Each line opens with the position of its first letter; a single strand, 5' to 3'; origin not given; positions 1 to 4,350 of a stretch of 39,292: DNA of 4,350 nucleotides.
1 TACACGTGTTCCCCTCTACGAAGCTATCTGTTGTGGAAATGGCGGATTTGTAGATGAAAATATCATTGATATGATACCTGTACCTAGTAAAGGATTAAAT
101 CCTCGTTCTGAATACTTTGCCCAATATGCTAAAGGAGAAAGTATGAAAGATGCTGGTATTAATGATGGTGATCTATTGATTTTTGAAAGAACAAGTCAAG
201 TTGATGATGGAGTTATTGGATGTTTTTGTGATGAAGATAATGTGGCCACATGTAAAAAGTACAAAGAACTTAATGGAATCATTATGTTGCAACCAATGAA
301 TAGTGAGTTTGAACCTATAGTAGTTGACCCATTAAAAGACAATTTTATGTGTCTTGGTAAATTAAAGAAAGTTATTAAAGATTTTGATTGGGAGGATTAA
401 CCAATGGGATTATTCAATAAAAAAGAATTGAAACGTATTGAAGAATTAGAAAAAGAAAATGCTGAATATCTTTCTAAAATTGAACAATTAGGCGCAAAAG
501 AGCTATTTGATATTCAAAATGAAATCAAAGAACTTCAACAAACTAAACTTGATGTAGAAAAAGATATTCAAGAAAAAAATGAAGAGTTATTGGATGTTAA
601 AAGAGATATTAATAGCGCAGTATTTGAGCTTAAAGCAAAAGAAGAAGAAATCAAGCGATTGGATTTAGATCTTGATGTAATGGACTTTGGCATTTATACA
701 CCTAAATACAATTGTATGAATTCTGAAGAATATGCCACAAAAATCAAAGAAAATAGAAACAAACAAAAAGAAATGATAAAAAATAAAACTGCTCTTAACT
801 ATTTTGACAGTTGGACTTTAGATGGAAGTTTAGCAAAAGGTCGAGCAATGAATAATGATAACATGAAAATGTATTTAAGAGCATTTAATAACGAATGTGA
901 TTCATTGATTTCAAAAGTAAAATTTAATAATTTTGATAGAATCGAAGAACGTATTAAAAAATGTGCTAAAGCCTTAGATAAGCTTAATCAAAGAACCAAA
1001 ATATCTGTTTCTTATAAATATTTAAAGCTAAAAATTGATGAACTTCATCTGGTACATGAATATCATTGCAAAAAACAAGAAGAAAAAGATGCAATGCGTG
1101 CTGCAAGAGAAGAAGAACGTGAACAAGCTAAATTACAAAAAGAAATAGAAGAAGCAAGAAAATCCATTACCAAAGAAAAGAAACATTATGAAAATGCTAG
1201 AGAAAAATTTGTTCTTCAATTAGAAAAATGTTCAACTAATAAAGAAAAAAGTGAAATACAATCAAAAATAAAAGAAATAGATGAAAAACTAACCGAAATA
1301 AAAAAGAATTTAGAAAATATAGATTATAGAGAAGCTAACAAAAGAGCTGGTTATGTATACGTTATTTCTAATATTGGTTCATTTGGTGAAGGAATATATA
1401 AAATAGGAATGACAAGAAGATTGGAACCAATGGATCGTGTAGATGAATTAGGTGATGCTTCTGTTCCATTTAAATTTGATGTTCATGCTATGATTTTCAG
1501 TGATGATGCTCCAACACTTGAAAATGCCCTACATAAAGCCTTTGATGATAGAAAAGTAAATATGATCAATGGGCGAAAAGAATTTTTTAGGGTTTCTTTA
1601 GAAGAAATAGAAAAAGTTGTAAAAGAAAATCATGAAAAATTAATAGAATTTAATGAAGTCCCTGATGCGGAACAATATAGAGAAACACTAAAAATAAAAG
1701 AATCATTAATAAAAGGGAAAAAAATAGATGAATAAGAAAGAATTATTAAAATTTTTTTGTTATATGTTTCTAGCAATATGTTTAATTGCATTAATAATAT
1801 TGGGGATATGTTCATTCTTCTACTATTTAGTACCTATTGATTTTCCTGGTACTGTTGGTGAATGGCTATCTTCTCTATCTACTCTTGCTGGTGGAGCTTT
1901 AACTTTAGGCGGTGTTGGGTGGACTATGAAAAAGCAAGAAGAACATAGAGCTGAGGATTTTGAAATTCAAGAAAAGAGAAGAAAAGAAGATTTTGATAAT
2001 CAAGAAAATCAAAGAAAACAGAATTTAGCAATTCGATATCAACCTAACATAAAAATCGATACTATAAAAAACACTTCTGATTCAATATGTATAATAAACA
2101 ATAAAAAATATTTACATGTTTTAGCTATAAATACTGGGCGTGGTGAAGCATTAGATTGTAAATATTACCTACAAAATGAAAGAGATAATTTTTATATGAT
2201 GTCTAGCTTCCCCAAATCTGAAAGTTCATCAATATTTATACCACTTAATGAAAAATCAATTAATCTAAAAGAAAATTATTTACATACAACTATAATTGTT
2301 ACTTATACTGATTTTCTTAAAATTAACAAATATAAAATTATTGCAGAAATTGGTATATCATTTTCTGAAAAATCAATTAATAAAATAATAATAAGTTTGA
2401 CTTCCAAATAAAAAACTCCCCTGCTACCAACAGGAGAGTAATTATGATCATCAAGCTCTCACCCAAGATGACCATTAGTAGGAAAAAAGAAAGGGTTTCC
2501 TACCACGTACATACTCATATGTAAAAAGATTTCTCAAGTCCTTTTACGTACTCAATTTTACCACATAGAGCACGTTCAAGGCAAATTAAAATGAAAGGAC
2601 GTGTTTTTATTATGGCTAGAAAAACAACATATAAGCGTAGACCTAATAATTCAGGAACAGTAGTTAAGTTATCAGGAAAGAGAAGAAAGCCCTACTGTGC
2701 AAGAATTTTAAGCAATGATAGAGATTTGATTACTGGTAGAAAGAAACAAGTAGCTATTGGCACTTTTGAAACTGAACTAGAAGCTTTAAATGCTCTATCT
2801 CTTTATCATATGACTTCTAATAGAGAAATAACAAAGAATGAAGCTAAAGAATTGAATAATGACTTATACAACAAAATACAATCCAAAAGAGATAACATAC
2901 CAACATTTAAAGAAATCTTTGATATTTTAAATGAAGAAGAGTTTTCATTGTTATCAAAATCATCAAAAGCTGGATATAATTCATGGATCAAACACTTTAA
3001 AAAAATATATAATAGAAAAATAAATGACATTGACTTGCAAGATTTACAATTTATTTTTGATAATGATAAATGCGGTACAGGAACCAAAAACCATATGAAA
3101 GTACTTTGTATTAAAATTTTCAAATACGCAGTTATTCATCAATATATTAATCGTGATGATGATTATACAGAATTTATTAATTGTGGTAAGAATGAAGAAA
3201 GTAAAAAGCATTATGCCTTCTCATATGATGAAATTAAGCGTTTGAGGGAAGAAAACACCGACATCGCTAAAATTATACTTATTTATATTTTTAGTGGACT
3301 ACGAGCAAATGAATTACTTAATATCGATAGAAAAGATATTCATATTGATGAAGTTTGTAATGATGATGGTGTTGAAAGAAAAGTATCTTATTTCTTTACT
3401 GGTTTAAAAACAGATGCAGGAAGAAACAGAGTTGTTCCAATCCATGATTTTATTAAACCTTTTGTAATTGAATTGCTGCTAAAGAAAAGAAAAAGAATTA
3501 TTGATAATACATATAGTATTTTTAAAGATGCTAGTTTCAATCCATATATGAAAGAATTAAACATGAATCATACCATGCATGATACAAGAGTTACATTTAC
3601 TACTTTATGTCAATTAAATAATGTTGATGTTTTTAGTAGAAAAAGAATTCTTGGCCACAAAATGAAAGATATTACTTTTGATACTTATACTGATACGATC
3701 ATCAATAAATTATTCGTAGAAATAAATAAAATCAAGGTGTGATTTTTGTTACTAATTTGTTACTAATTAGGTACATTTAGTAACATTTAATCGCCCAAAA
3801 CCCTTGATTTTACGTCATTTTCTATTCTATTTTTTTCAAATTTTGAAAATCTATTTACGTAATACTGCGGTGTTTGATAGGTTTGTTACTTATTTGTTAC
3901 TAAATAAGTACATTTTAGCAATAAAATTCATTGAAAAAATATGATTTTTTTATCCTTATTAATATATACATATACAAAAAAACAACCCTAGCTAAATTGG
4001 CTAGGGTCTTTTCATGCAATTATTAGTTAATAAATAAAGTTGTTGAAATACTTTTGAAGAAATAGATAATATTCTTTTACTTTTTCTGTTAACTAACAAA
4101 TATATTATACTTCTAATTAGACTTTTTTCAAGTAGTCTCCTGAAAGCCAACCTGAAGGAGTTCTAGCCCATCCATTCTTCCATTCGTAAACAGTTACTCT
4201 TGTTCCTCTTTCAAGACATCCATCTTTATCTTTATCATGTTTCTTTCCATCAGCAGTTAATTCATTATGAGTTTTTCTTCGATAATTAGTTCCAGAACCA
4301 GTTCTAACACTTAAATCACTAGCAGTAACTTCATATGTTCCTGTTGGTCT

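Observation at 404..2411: Two-gene cassette cotranscribed with cI in the repressor-integrase hotspot: a coiled-coil + T5orf172/GIY-YIG protein and a membrane protein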

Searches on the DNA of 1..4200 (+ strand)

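Call 8: search_dna_similar(query=window:1-4200:+, collection=phages, mode=near, max_rows=20)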
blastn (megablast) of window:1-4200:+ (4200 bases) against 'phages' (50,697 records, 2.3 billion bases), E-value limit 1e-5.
No match.

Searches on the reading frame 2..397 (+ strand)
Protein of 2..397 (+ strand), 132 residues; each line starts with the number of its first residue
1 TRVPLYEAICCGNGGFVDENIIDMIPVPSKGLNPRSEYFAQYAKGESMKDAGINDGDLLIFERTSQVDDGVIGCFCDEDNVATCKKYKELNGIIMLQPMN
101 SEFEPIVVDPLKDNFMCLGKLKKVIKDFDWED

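Call 3: search_protein_families(library=pfam, proteins=[window:2-397:+], max_evalue=1)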
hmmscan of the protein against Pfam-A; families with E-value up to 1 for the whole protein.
window:2-397:+ (132 aa): 2 families
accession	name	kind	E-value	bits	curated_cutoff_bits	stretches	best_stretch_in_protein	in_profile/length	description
PF00717.28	Peptidase_S24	-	9.2e-21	74.1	23.3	1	4-121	1-115/116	Peptidase S24-like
PF12436.14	USP7_ICP0_bdg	-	0.15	11.9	27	1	45-87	127-162/241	ICP0-binding domain of Ubiquitin-specific protease 7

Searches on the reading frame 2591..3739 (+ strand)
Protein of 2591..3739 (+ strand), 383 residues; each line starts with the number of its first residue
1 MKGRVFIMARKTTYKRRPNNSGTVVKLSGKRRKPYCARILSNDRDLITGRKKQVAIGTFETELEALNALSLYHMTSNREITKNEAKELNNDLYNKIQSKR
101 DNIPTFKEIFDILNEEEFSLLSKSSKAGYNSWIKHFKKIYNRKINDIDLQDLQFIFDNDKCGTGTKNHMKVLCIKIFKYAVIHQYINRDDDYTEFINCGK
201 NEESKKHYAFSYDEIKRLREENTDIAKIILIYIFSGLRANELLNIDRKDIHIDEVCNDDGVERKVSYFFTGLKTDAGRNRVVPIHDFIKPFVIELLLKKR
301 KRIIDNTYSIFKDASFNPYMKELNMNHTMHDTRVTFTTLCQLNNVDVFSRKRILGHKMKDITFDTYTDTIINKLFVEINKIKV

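Call 3: search_protein_families(library=pfam, proteins=[window:2591-3739:+], max_evalue=1)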
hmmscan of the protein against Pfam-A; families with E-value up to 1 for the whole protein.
window:2591-3739:+ (383 aa): 4 families
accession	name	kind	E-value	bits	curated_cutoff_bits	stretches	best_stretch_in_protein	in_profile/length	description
PF00589.27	Phage_integrase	-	0.00055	20.2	27.1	1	226-368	25-167/172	Phage integrase family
PF14657.12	Arm-DNA-bind_4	-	0.02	14.9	22.3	1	41-70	7-36/47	Arm DNA-binding domain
PF22022.2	Phage_int_M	-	0.05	14.3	27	1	135-189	32-88/96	Phage integrase central domain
PF13495.12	Phage_int_SAM_4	-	0.22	12.4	27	0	118-152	11-46/85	Phage integrase, N-terminal SAM-like domain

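Call 90: search_protein_families(library=padloc, proteins=[window:2591-3739:+], max_evalue=0.001)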
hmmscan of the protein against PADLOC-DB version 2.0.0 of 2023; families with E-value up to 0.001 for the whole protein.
window:2591-3739:+ (383 aa): 0 families
